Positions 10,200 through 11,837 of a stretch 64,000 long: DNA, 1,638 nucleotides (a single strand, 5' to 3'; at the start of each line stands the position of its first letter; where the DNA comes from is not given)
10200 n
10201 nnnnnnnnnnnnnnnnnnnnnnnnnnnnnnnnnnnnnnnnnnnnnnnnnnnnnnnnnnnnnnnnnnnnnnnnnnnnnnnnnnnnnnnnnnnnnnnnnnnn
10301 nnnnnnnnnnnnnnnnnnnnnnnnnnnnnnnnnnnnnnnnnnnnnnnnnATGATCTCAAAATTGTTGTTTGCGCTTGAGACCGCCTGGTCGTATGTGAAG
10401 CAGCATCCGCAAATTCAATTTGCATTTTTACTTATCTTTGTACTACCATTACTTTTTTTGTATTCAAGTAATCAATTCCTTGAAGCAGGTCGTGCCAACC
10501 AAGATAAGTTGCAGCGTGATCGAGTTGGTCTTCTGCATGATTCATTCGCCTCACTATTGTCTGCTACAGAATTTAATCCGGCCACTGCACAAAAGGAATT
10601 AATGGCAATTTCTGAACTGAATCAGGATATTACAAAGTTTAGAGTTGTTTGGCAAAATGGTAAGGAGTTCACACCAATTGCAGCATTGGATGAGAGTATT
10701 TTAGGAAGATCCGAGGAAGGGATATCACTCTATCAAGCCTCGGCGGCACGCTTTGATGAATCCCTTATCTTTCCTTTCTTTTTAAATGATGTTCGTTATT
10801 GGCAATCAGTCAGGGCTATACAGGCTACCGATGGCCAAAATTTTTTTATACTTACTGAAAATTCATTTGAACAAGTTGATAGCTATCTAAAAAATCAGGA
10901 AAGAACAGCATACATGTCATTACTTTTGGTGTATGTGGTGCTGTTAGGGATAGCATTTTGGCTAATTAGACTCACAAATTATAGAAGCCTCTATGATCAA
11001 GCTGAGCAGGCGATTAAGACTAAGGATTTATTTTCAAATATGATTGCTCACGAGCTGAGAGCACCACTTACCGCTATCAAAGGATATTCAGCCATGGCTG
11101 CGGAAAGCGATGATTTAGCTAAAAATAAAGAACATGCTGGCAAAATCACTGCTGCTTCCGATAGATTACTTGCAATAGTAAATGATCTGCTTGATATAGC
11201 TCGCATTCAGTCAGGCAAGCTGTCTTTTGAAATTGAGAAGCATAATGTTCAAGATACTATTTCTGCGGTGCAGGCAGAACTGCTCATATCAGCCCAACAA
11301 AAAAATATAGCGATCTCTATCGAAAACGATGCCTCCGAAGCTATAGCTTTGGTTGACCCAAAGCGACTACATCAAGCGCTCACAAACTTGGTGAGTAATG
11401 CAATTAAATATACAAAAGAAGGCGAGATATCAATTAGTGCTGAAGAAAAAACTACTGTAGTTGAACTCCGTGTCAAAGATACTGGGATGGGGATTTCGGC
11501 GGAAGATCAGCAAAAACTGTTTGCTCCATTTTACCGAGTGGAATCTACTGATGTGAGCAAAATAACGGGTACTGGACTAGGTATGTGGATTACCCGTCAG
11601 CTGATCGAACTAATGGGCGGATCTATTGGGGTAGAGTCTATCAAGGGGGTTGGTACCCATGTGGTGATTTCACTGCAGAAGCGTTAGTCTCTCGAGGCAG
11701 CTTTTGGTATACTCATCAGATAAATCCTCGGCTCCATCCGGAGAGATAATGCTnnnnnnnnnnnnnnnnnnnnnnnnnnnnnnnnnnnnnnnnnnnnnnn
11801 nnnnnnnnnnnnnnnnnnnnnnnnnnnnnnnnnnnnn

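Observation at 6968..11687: Two-component operon wrapped around a giant lysine-tailed, calcium-repeat surface protein, lodged between uvrB and uvrA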

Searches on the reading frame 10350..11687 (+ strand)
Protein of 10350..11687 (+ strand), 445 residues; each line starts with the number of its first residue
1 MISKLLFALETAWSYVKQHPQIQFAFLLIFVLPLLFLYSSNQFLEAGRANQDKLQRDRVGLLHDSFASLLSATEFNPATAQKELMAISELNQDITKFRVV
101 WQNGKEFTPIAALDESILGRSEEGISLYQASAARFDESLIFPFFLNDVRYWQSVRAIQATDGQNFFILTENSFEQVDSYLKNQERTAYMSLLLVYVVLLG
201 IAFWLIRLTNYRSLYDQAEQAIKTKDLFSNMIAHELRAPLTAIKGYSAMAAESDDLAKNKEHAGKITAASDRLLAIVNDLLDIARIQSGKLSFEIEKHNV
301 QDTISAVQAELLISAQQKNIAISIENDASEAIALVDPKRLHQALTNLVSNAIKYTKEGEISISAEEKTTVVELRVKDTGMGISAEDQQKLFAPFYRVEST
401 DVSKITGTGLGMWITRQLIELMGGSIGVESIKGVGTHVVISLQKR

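Call 3: search_protein_families(library=pfam, proteins=[window:10350-11687:+], max_evalue=0.01)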
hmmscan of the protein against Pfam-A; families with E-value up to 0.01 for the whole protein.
window:10350-11687:+ (445 aa): 4 families
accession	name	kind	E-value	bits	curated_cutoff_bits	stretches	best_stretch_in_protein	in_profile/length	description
PF02518.31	HATPase_c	-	4.3e-28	98.4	26.4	1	336-443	2-108/111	Histidine kinase-, DNA gyrase B-, and HSP90-like ATPase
PF00512.31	HisKA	-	3.7e-16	59.4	26.9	1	225-289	2-66/66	His Kinase A (phospho-acceptor) domain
PF13581.12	HATPase_c_2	-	0.00019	21.8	27.4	1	339-422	31-112/127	Histidine kinase-like ATPase domain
PF13589.12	HATPase_c_3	-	0.002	18.6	25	1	340-392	3-55/137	Histidine kinase-, DNA gyrase B-, and HSP90-like ATPase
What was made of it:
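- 10350..11687 (+): Sensor histidine kinase, 445 aa: TM1, about 145-aa extracytoplasmic PDC-like domain (aa 42-185, nt 10473-10904), TM2, no HAMP, then DHp and CA. Its start overlaps the big gene's stop by 4 nt. Pfam HisKA plus HATPase_c (call 3).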

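Call 4: search_protein_families(library=ncbifam, proteins=[window:10350-11687:+], max_evalue=0.01)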
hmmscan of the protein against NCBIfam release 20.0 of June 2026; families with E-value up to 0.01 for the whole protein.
window:10350-11687:+ (445 aa): 86 families (the best 25 are shown)
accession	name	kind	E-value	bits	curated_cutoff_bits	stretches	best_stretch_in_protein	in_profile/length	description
NF046044.1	PnpS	equivalog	3.7e-51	174.4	400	1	225-442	171-389/390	two-component system histidine kinase PnpS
NF033092.0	HK_WalK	equivalog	7.1e-50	170.2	725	1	225-442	372-592/594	cell wall metabolism sensor histidine kinase WalK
TIGR02956.1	TMAO_torS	equivalog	1.9e-48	165.3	676.5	1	216-442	455-680/967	TMAO reductase system sensor histidine kinase/response regulator TorS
NF041947.1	LuxQ_Vibrio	equivalog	2.5e-48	164.6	1200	1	217-442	464-694/843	quorum-sensing autoinducer 2 sensor kinase/phosphatase LuxQ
NF008302.0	PRK11091.1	equivalog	1.4e-46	159.1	838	1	208-443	266-504/779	aerobic respiration two-component sensor histidine kinase ArcB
TIGR02966.1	phoR_proteo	equivalog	6.5e-46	156.9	334.2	1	225-438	115-329/333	phosphate regulon sensor histidine kinase PhoR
NF047874.1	MASE3_PAS_HK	subfamily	3.7e-44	151.6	560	1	218-443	392-624/655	MASE3 domain-containing sensor histidine kinase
NF008099.0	PRK10841.1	equivalog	4.6e-44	150.4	920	1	214-440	459-686/949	two-component system sensor histidine kinase RcsC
NF008318.0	PRK11107.1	equivalog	2.3e-43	148.4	890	1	217-442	285-516/920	two-component sensor histidine kinase BarA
NF038297.2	hybrid_HK_HrmK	equivalog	1.1e-42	146.5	725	1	213-442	223-455/607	hybrid histidine kinase/response regulator HrmK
NF011874.0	PRK15347.1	equivalog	1.4e-42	145.8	852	1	217-442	390-612/921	two component system sensor kinase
NF041735.1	hist_kin_RppB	equivalog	5.1e-38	131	400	1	151-442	146-437/438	two-component system sensor histidine kinase RppB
NF040691.1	MtrAB_MtrB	equivalog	2.2e-37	129.2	450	1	228-443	274-491/507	MtrAB system histidine kinase MtrB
NF008468.0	PRK11360.1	equivalog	3.2e-36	124.9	646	1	232-443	403-607/616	two-component system sensor histidine kinase AtoS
TIGR01386.1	cztS_silS_copS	subfamily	8.8e-36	123.8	292.55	1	216-441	232-455/457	heavy metal sensor histidine kinase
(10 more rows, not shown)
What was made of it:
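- On WalK (NCBIfam NF033092) and its accessory proteins YycH/YycI: HK_WalK 170 bits vs 725 (call 4).
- Closest known: WalK with its membrane accessory proteins YycH/YycI. Same: WalK and PnpS are the top NCBIfam HK matches (call 4).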

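Call 42: find_homologous_proteins(query=window:10350-11687:+, max_evalue=1e-20)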
Query window:10350-11687:+ (445 aa): 2523 proteins with E <= 1e-20 among 8000 candidates; the best 120 are listed.
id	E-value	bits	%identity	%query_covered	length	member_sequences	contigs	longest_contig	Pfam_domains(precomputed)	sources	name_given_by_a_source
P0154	2.3e-282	954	100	100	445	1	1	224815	PF02518.32,PF00512.32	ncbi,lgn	-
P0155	2.0e-220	750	77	100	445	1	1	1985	PF02518.32,PF00512.32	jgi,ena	-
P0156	6.4e-213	725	75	100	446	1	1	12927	PF02518.32,PF00512.32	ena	-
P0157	1.6e-182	625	66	100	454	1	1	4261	PF13581.13,PF02518.32,PF00512.32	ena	-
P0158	1.2e-175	603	63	100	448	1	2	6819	PF02518.32,PF00512.32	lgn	-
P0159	1.7e-170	586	62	100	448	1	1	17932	PF02518.32,PF00512.32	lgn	-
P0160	4.0e-169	581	61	100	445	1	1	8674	PF02518.32,PF00512.32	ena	-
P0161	1.4e-163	563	61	99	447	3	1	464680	PF02518.32,PF00512.32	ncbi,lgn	-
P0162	1.8e-163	562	59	100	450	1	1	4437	PF13581.13,PF02518.32,PF00512.32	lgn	-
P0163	6.2e-162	557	58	100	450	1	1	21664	PF02518.32,PF00512.32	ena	-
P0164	7.3e-162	557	59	99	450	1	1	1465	PF02518.32,PF00512.32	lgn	-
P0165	3.6e-157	542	58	100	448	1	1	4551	PF02518.32,PF00512.32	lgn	-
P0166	3.7e-157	542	57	99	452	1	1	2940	PF02518.32,PF00512.32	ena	-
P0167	1.2e-155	537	58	100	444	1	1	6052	PF02518.32,PF00512.32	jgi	jgi:signal transduction histidine kinase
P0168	4.6e-155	535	57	100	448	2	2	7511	PF02518.32,PF00512.32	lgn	-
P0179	1.7e-151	523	56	100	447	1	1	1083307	PF02518.32,PF00512.32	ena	-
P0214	7.5e-143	495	52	100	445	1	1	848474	PF02518.32,PF00512.32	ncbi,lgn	-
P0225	2.3e-140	486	53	100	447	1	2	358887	PF13581.13,PF02518.32,PF00512.32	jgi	jgi:signal transduction histidine kinase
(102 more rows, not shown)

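Call 43: find_encoding_contigs(protein=P0179, flank=9000, max_places=2)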
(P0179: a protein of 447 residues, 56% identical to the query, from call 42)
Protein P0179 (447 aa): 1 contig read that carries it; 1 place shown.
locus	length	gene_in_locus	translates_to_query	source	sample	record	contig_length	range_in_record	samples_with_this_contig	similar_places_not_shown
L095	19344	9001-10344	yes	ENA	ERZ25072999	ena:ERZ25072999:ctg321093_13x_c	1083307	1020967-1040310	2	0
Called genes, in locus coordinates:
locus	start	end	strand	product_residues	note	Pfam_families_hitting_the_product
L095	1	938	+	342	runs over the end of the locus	PF01594:AI-2E_transport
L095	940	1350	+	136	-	-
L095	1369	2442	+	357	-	PF09587:PGA_cap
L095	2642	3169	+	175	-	PF00254:FKBP_C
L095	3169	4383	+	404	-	PF01702:TGT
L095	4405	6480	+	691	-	PF04851:ResIII, PF17757:UvrB_inter, PF27431:UvrB_3rd, PF00271:Helicase_C, PF12344:UvrB, PF02151:UVR (weak)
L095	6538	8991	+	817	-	PF18884:TSP3_bac (faint), PF19077:Big_13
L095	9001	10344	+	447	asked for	PF00512:HisKA, PF02518:HATPase_c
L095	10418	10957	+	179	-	-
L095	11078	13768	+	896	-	PF02463:SMC_N (faint), PF13191:AAA_16 (faint), PF13555:AAA_29 (faint), PF20703:nSTAND1 (faint), PF20720:nSTAND3 (faint), PF00005:ABC_tran (faint), PF13304:AAA_21 (faint), PF17760:UvrA_inter, +1 more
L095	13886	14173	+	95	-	-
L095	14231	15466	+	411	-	PF01541:GIY-YIG, PF08459:UvrC_RNaseH_dom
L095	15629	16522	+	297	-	PF03721:UDPG_MGDP_dh_N, PF00984:UDPG_MGDP_dh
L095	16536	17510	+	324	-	PF01820:Dala_Dala_lig_N, PF02655:ATP-grasp_3, PF07478:Dala_Dala_lig_C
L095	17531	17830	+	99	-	PF01329:Pterin_4a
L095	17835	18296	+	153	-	-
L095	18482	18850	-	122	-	-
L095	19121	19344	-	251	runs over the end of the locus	-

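Call 44: find_encoding_contigs(protein=P0214, flank=9000, max_places=2)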
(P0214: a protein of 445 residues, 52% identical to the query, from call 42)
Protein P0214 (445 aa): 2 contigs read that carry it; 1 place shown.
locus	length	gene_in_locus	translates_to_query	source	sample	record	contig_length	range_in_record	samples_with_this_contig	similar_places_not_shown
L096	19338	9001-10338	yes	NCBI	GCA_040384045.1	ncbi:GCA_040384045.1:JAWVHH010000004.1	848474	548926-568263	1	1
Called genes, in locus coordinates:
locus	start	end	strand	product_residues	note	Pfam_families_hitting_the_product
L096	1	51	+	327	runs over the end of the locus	PF01594:AI-2E_transport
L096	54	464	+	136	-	-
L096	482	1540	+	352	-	PF09587:PGA_cap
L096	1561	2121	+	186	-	PF00254:FKBP_C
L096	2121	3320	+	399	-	PF01702:TGT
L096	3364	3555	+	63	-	-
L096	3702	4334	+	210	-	PF13328:HD_4, PF01966:HD (weak)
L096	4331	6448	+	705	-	PF04851:ResIII, PF17757:UvrB_inter, PF27431:UvrB_3rd, PF00271:Helicase_C, PF12344:UvrB, PF02151:UVR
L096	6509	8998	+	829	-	-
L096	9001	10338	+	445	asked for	PF00512:HisKA, PF02518:HATPase_c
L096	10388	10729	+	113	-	-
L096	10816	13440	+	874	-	PF02463:SMC_N (faint), PF13191:AAA_16 (faint), PF13555:AAA_29 (faint), PF20703:nSTAND1 (faint), PF20720:nSTAND3 (faint), PF00005:ABC_tran (faint), PF13173:AAA_14 (faint), PF17760:UvrA_inter, +3 more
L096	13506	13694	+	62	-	-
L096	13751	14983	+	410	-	PF01541:GIY-YIG (weak), PF08459:UvrC_RNaseH_dom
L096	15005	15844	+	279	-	PF03721:UDPG_MGDP_dh_N, PF00984:UDPG_MGDP_dh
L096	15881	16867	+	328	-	PF01820:Dala_Dala_lig_N, PF02655:ATP-grasp_3 (faint), PF07478:Dala_Dala_lig_C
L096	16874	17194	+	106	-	PF01329:Pterin_4a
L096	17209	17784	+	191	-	-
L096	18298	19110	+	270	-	PF04471:Mrr_cat, PF22722:NA-iREase1, PF01396:Zn_ribbon_Top1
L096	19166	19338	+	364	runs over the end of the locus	-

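Call 45: find_encoding_contigs(protein=P0225, flank=9000, max_places=2)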
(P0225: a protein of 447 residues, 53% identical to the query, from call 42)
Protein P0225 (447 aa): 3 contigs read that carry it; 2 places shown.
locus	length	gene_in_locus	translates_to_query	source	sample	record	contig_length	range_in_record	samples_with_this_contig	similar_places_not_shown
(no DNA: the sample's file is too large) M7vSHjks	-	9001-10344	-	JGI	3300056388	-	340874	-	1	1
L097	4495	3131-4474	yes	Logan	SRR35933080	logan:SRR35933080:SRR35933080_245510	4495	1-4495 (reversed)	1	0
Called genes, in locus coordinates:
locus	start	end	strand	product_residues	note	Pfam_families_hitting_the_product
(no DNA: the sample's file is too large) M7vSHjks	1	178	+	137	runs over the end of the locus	-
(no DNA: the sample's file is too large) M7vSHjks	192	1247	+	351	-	PF09587:PGA_cap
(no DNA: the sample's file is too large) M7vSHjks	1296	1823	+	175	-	PF00254:FKBP_C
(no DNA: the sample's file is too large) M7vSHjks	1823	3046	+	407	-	PF01702:TGT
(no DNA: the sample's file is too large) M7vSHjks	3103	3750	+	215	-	PF13328:HD_4, PF01966:HD (weak)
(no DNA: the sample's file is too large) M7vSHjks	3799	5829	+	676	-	PF00270:DEAD (faint), PF04851:ResIII, PF17757:UvrB_inter, PF27431:UvrB_3rd, PF00271:Helicase_C, PF12344:UvrB, PF02151:UVR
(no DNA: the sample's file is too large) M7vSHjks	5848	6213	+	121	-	PF00072:Response_reg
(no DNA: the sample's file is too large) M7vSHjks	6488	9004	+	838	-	PF18884:TSP3_bac (faint), PF19077:Big_13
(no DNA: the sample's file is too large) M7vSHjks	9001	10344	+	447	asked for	PF00512:HisKA, PF13581:HATPase_c_2 (weak), PF02518:HATPase_c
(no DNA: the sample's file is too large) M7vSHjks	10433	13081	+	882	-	PF00005:ABC_tran (faint), PF02463:SMC_N (faint), PF13191:AAA_16 (faint), PF13555:AAA_29 (faint), PF20703:nSTAND1 (faint), PF20720:nSTAND3 (faint), PF13304:AAA_21 (faint), PF17760:UvrA_inter, +1 more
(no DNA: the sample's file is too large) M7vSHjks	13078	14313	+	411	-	PF01541:GIY-YIG (weak), PF08459:UvrC_RNaseH_dom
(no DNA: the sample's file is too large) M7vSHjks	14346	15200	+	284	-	PF03721:UDPG_MGDP_dh_N, PF00984:UDPG_MGDP_dh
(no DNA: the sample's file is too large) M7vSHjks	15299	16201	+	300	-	PF01820:Dala_Dala_lig_N, PF02655:ATP-grasp_3, PF07478:Dala_Dala_lig_C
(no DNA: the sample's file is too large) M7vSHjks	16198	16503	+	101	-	PF01329:Pterin_4a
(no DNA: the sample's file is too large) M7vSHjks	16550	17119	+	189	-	-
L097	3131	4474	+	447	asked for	PF00512:HisKA, PF13581:HATPase_c_2 (weak), PF02518:HATPase_c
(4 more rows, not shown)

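Call 57: predict_structure(alignment_id=A4)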
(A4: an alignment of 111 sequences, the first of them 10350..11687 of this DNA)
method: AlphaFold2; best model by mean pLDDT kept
length: 445 residues; sequences in the alignment: 111
mean_pLDDT: 82.2   pTM: 0.48
mean pLDDT of the five models: 82.2, 80.8, 80.7, 78.2, 78.1
residues with pLDDT >= 90: 139; 70-90: 245; 50-70: 50; < 50: 11
segments of 3 or more residues with pLDDT < 50: 395-399
pLDDT, mean of each block of 10 residues (from residue 1): 81 80 86 89 91 94 95 94 95 94 93 92 89 89 94 94 94 93 91 91 81 70 71 76 76 65 76 76 73 83 88 83 77 88 86 78 86 79 51 47 57 81 80 71 83
secondary structure, 60 per line:
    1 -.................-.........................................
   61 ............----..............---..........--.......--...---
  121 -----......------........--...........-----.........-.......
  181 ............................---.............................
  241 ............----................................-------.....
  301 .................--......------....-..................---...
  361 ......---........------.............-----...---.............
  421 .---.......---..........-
elements in order: H2-18 H20-72 H77-90 E94-103 E106-112 H126-131 E138-145 E148-158 E164-172 H174-208 H212-252 H257-288 E296-299 H300-317 E320-325 E332-335 H337-354 E358-366 E370-377 H384-396 H408-421 E425-431 E435-444
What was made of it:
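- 10350..11687 (+): AlphaFold pLDDT >90 in the sensor, with a helix-helix-five-strand-helix order (call 57).
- On WalK (NCBIfam NF033092) and its accessory proteins YycH/YycI: DHp follows TM2 directly (call 57).
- The HK model has a confident extracytoplasmic helix/five-strand domain (call 57).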

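Call 60: fold_search(model_id=the predicted structure, library=pdb)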
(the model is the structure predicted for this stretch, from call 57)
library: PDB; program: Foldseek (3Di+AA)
matches with E <= 10: 1128; with E <= 0.001: 288
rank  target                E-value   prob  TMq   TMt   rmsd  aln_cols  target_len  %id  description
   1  9a5d_A                5.2e-20  1.00  0.35  0.27  34.7       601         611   14  Integrative model of WALK-YYCH by crosslinking MS and deep learning (released 2024-09-18)
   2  7z8n_A                1.1e-19  1.00  0.43  0.60   6.0       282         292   33  GacS histidine kinase from Pseudomonas aeruginosa (released 2022-07-13)
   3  8a52_A                1.3e-18  1.00  0.29  0.34  33.2       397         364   18  Crystal structure of a chimeric LOV-Histidine kinase SB2F1 (asymmetrical variant, trigonal form with long c-axis) (released 2023-12-27)
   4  8a7h_A                2.3e-18  1.00  0.28  0.34  33.3       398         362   18  Crystal structure of a chimeric LOV-Histidine kinase SB2F1-I66R mutant (light state; asymmetrical variant, trigonal fo (released 2024-01-10)
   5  8a3u                  1.4e-17  1.00  0.29  0.35  33.3       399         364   18  Crystal structure of a chimeric LOV-Histidine kinase SB2F1 (symmetrical variant, trigonal form with short c-axis) (released 2023-12-20)
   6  4gcz_A                3.4e-17  1.00  0.29  0.35  26.0       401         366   18  Structure of a blue-light photoreceptor (released 2013-06-19)
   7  8a7f_A                3.4e-17  1.00  0.29  0.35  33.0       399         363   18  Crystal structure of a chimeric LOV-Histidine kinase SB2F1-I66R mutant (asymmetrical variant, trigonal form with long  (released 2024-01-10)
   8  8a7f_B                4.5e-17  1.00  0.29  0.35  33.5       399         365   18  Crystal structure of a chimeric LOV-Histidine kinase SB2F1-I66R mutant (asymmetrical variant, trigonal form with long  (released 2024-01-10)
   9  8a6x_B                5.1e-17  1.00  0.29  0.35  33.8       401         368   18  Crystal structure of a chimeric LOV-Histidine kinase SB2F1 (asymmetrical variant, trigonal form with long c axis) (released 2024-01-10)
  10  6rh0_B                5.4e-17  1.00  0.36  0.64   7.5       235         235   32  Revisiting pH-gated conformational switch. Complex HK853-RR468 pH 5.5 (released 2020-02-19)
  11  4gcz_B                9.4e-17  1.00  0.33  0.38  20.3       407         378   18  Structure of a blue-light photoreceptor (released 2013-06-19)
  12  6dk7_G                2.9e-16  1.00  0.40  0.74   3.8       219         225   26  RetS histidine kinase region with cobalt (released 2019-03-20)
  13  6dk7_E                3.2e-16  1.00  0.41  0.76   4.0       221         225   27  RetS histidine kinase region with cobalt (released 2019-03-20)
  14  4jav_B                3.8e-16  1.00  0.35  0.60   8.5       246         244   30  Structural basis of a rationally rewired protein-protein interface (HK853wt and RR468mutant V13P, L14I, I17M and N21V) (released 2013-09-04)
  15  9eut_A                6.6e-16  1.00  0.37  0.24  24.7       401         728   18  Cryo-EM structure of the full-length Pseudomonas aeruginosa bacteriophytochrome in its Pr state (released 2024-09-04)
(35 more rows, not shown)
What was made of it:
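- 10350..11687 (+): The best Foldseek match is the full-length WalK in the WalK-YycH model 9a5d (call 60).
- Closest known: WalK with its membrane accessory proteins YycH/YycI. Same: The best structural match of the HK model is full-length WalK in the WalK-YycH model 9a5d (call 60).
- Its best structural match is full-length WalK in the WalK-YycH accessory-protein model (call 60).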
